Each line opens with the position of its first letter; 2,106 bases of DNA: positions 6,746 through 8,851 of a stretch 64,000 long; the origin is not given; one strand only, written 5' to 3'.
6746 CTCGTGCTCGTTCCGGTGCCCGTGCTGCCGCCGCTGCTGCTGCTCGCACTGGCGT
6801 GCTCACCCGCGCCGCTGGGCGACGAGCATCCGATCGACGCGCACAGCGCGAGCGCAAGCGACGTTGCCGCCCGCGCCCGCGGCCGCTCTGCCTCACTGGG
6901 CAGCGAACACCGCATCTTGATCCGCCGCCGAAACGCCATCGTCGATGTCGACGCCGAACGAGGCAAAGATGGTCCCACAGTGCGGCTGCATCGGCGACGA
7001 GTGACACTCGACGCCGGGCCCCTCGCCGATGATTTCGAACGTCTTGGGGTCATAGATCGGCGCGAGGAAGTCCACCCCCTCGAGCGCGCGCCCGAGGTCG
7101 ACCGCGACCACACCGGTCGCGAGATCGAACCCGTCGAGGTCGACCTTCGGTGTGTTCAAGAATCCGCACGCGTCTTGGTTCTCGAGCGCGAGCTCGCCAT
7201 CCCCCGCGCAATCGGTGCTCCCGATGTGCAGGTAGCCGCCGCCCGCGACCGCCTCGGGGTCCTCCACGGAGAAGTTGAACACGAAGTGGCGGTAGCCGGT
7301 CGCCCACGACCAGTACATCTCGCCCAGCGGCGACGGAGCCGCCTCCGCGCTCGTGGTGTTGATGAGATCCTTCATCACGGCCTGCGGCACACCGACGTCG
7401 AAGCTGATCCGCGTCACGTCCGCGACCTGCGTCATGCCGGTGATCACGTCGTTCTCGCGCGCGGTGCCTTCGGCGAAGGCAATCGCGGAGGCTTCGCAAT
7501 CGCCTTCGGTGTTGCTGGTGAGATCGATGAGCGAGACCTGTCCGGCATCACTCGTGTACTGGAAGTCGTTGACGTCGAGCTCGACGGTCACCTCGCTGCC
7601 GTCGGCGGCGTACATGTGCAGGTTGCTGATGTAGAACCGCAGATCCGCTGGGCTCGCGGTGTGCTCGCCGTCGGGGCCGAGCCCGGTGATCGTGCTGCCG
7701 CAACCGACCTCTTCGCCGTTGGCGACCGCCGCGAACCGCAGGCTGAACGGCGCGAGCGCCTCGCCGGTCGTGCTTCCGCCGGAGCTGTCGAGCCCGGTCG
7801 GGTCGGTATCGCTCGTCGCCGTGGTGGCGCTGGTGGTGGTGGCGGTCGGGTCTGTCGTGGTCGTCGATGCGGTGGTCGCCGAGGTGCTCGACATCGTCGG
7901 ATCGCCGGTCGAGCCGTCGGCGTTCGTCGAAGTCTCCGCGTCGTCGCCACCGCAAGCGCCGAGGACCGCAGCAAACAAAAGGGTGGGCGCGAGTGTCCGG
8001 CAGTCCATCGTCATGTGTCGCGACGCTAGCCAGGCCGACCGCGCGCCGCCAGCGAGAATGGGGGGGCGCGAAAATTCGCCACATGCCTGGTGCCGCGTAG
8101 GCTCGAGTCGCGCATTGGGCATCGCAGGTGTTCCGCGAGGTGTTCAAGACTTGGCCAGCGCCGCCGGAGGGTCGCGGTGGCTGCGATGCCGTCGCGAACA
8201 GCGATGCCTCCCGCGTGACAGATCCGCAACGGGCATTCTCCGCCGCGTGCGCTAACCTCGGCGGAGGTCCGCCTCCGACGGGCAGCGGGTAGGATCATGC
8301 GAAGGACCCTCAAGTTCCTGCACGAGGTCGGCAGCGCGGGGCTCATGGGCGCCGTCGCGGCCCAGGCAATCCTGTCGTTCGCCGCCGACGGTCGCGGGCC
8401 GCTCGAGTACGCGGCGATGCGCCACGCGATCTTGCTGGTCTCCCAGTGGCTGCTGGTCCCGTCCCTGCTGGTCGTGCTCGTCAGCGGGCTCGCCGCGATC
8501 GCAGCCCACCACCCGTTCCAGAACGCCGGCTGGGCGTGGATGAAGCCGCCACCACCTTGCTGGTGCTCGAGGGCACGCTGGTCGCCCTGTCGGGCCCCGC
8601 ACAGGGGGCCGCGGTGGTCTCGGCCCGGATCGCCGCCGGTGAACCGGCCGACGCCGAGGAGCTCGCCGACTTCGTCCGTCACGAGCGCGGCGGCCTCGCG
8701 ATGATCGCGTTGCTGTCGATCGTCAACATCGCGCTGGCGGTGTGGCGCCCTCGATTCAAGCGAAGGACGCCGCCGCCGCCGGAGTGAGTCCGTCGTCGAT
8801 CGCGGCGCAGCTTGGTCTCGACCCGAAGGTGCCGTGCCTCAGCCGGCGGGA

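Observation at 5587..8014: Metallo-mystery pair: four-Cys lipoprotein plus MauG/MbnH-like di-heme peroxidase, overlapping genes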

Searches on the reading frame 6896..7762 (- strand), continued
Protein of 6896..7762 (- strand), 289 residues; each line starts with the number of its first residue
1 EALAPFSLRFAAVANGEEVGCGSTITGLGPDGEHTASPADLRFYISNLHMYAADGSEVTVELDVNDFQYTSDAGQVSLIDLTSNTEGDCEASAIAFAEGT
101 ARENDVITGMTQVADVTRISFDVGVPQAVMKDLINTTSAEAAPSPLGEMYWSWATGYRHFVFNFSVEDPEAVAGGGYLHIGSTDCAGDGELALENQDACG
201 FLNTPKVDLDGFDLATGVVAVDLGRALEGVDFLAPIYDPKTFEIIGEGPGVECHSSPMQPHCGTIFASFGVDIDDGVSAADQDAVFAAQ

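Call 65: fold_search(model_id=the predicted structure, library=pdb)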
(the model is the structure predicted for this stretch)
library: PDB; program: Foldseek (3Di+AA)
matches with E <= 10: 505; with E <= 0.001: 6
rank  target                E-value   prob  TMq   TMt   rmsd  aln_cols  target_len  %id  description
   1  7l6g_B                4.1e-17  1.00  0.71  0.71   5.7       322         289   25  MbnP from Methylosinus trichosporium (released 2021-05-26)
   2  7l6g_E                7.7e-17  1.00  0.71  0.69   6.0       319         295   25  MbnP from Methylosinus trichosporium (released 2021-05-26)
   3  7l6g_C                1.1e-16  1.00  0.72  0.73   5.6       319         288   25  MbnP from Methylosinus trichosporium (released 2021-05-26)
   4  7l6g_D                2.6e-16  1.00  0.72  0.72   5.6       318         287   25  MbnP from Methylosinus trichosporium (released 2021-05-26)
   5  7l6g_A                2.6e-16  1.00  0.71  0.70   5.6       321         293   24  MbnP from Methylosinus trichosporium (released 2021-05-26)
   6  7l6g_F                2.6e-16  1.00  0.69  0.68   6.6       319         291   25  MbnP from Methylosinus trichosporium (released 2021-05-26)
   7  3kpt_A                2.4e-02  0.10  0.10  0.09  17.6       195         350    8  Crystal structure of BcpA, the major pilin subunit of Bacillus cereus (released 2009-11-24)
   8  3rkp_B                2.4e-02  0.06  0.08  0.07  18.5       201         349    9  Crystal structure of BcpA*(D312A), the major pilin subunit of Bacillus cereus (released 2012-05-30)
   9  6wpx_A                3.1e-02  0.05  0.09  0.07  17.6       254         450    9  Crystal structure of Bacillus licheniformis lipase BlEst2 in propetide form (released 2021-06-09)
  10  6wpx_B                3.9e-02  0.04  0.09  0.07  17.7       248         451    7  Crystal structure of Bacillus licheniformis lipase BlEst2 in propetide form (released 2021-06-09)
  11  3rkp_A                4.2e-02  0.06  0.09  0.07  18.3       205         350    9  Crystal structure of BcpA*(D312A), the major pilin subunit of Bacillus cereus (released 2012-05-30)
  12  3qs3_J                1.3e-01  0.05  0.11  0.15  19.8       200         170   15  Crystal structure of the biofilm forming subunit of the E. coli common pilus: donor strand complemented (DSC) EcpA (released 2012-02-22)
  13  8elj_T                1.7e-01  0.05  0.08  0.16  16.2       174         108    7  SARS-CoV-2 spike glycoprotein in complex with the ICO-hu23 neutralizing antibody Fab fragment (released 2023-07-19)
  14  3qs3_F                1.8e-01  0.07  0.13  0.18  19.4       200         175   14  Crystal structure of the biofilm forming subunit of the E. coli common pilus: donor strand complemented (DSC) EcpA (released 2012-02-22)
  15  6l8a_F                1.9e-01  0.02  0.09  0.07  21.4       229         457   10  Tetrathionate hydrolase from Acidithiobacillus ferrooxidans (released 2020-11-11)
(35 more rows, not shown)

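Call 66: search_protein_families(library=pfam, proteins=[P0129, P0150, P0161, P0166, P0168, P0176, P0180, P0182, P0199, P0227], max_evalue=0.001)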
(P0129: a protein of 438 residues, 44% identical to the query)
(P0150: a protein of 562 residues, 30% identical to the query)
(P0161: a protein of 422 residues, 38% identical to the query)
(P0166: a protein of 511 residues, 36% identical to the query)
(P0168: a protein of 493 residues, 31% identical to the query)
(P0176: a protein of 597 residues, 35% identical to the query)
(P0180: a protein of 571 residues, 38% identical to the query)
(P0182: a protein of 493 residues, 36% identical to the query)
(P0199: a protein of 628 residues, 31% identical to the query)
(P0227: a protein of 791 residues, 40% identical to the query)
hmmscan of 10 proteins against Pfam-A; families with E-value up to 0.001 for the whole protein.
P0129 (438 aa): 2 families
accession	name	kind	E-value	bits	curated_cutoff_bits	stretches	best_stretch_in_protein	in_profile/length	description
PF04314.18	PCuAC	-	5.7e-28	97.4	29.4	1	29-135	1-109/109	Copper chaperone PCu(A)C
PF20243.3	MbnP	-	1.9e-22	80.5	27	1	154-380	3-181/189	MbnP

P0150 (562 aa): 1 family
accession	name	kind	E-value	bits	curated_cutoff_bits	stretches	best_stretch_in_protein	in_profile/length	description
PF20243.3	MbnP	-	1.3e-86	289.8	27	2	302-523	3-188/189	MbnP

P0161 (422 aa): 2 families
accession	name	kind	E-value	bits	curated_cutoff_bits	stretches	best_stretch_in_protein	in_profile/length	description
PF20243.3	MbnP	-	3.3e-44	151.5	27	1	165-385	5-189/189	MbnP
PF14344.12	DUF4397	-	7.6e-15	56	30.6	1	32-127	2-93/119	Domain of unknown function (DUF4397)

P0166 (511 aa): 1 family
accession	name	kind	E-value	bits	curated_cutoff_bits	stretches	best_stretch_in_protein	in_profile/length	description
PF20243.3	MbnP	-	4.4e-41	141.3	27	1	84-305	3-188/189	MbnP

P0168 (493 aa): 2 families
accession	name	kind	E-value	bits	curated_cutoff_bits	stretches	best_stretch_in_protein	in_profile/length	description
PF20243.3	MbnP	-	3.6e-38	131.8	27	1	189-412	3-189/189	MbnP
PF04314.18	PCuAC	-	1.8e-33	115.1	29.4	1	59-157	12-109/109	Copper chaperone PCu(A)C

P0176 (597 aa): 2 families
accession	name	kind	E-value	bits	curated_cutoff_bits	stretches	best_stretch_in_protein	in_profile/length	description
PF20243.3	MbnP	-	2.9e-34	119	27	1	347-565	2-188/189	MbnP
PF00801.26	PKD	-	0.00012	22.5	23.5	1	167-238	6-79/80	PKD domain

P0180 (571 aa): 1 family
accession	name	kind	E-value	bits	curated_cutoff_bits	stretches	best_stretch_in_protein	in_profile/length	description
PF20243.3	MbnP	-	2.4e-40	138.9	27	1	321-539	3-189/189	MbnP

P0182 (493 aa): 1 family
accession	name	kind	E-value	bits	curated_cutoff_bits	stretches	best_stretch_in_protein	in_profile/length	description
PF20243.3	MbnP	-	5e-42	144.4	27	1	63-280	3-189/189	MbnP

P0199 (628 aa): 1 family
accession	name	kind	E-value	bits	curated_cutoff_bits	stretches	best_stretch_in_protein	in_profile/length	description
PF20243.3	MbnP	-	4.2e-31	108.8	27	1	357-593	2-188/189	MbnP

P0227 (791 aa): 2 families
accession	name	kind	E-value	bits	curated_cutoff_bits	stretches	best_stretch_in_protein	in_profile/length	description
PF20243.3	MbnP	-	1.4e-33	116.9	27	1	518-748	2-189/189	MbnP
PF13620.12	CarboxypepD_reg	-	2.9e-06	28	32.3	0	336-382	10-57/82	Carboxypeptidase regulatory-like domain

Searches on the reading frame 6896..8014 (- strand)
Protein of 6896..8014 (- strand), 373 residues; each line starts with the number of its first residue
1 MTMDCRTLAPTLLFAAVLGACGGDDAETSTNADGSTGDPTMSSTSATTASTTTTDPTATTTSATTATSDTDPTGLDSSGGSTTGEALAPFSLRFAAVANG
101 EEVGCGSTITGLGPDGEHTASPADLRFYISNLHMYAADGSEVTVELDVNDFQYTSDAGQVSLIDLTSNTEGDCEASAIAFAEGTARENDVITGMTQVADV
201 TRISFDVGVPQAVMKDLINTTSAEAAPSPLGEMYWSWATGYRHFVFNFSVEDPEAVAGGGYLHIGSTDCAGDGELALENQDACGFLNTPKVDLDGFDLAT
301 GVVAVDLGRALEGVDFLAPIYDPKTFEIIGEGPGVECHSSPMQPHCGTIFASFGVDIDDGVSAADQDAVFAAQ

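Call 5: search_protein_families(library=ncbifam, proteins=[window:6896-8014:-], max_evalue=0.01)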
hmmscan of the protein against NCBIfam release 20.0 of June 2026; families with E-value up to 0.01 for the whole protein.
window:6896-8014:- (373 aa): 1 family
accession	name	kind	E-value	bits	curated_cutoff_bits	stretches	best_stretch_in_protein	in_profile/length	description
TIGR04052.2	MbnP_like_WxW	equivalog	4.4e-59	199.9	140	1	90-371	2-255/257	MbnP family copper-binding protein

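Call 6: search_protein_families(library=pfam, proteins=[window:6896-8014:-], max_evalue=0.01)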
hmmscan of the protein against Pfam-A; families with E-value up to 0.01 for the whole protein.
window:6896-8014:- (373 aa): 1 family
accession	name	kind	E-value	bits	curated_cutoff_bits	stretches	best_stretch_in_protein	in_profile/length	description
PF20243.3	MbnP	-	5e-28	98.7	27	1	89-316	3-181/189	MbnP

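Call 7: search_solved_structures(query=window:6896-8014:-, max_evalue=1, show_alignments=2)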
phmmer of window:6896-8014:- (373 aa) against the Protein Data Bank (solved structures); distinct sequences matched with E-value up to 1: 1.
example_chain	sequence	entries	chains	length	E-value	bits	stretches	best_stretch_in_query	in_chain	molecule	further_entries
7l6g_A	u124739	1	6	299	2.7e-21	79.5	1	87-365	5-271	Metallo-mystery pair system four-Cys motif protein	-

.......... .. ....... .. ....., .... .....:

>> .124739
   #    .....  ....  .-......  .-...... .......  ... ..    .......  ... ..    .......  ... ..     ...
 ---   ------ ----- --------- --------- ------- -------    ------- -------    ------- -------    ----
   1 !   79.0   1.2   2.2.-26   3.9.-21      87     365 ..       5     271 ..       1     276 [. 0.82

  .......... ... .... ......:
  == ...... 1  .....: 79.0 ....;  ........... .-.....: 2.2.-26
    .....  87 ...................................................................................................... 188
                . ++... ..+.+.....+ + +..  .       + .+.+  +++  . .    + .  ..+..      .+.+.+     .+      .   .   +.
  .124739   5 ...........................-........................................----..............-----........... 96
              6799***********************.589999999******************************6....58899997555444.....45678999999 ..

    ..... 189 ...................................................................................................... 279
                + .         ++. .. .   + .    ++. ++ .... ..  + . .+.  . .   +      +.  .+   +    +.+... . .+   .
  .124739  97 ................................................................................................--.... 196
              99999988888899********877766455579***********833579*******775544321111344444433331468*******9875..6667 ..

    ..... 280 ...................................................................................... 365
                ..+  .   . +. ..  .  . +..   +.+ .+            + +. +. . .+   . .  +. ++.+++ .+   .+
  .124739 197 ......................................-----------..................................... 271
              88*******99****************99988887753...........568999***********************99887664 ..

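Call 27: find_encoding_contigs(protein=window:6896-8014:-, flank=8000, max_places=4)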
Protein window:6896-8014:- (373 aa): 5 contigs read that carry it; 4 places shown.
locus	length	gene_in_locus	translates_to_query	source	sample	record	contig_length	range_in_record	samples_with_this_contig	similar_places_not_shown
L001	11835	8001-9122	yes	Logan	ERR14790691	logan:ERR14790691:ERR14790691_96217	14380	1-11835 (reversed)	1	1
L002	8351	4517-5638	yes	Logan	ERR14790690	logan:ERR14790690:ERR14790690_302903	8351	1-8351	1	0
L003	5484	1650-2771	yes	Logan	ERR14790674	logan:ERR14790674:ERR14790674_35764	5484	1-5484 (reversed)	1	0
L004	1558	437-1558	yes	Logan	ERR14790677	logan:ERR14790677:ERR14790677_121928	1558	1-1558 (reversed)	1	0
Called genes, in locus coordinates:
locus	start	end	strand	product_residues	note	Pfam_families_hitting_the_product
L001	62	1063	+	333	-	PF00781:DAGK_cat, PF19279:YegS_C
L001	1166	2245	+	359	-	-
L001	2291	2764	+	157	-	PF00583:Acetyltransf_1, PF13673:Acetyltransf_10 (weak), PF13508:Acetyltransf_7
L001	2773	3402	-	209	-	-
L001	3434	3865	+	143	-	-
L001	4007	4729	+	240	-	PF13460:NAD_binding_10 (weak)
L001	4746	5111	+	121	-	PF01139:RtcB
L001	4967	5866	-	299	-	-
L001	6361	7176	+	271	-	-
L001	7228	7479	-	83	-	-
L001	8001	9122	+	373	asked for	PF20243:MbnP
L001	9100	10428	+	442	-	PF03150:CCP_MauG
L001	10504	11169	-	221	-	-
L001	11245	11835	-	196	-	?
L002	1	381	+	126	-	?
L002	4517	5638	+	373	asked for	PF20243:MbnP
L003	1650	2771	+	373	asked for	PF20243:MbnP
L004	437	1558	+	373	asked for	PF20243:MbnP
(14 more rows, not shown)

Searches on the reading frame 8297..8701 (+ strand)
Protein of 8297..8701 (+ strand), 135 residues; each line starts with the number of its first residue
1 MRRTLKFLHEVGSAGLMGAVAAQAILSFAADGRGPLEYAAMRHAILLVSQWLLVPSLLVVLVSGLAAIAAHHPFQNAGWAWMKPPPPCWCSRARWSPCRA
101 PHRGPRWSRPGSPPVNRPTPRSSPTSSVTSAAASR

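Call 17: search_protein_families(library=pfam, proteins=[window:8297-8701:+], max_evalue=0.01)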
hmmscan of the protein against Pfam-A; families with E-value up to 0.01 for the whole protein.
window:8297-8701:+ (135 aa): 1 family
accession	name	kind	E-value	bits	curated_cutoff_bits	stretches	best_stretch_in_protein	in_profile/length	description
PF10027.14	DUF2269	-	1.2e-06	29.2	28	1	4-81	2-80/150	Predicted integral membrane protein (DUF2269)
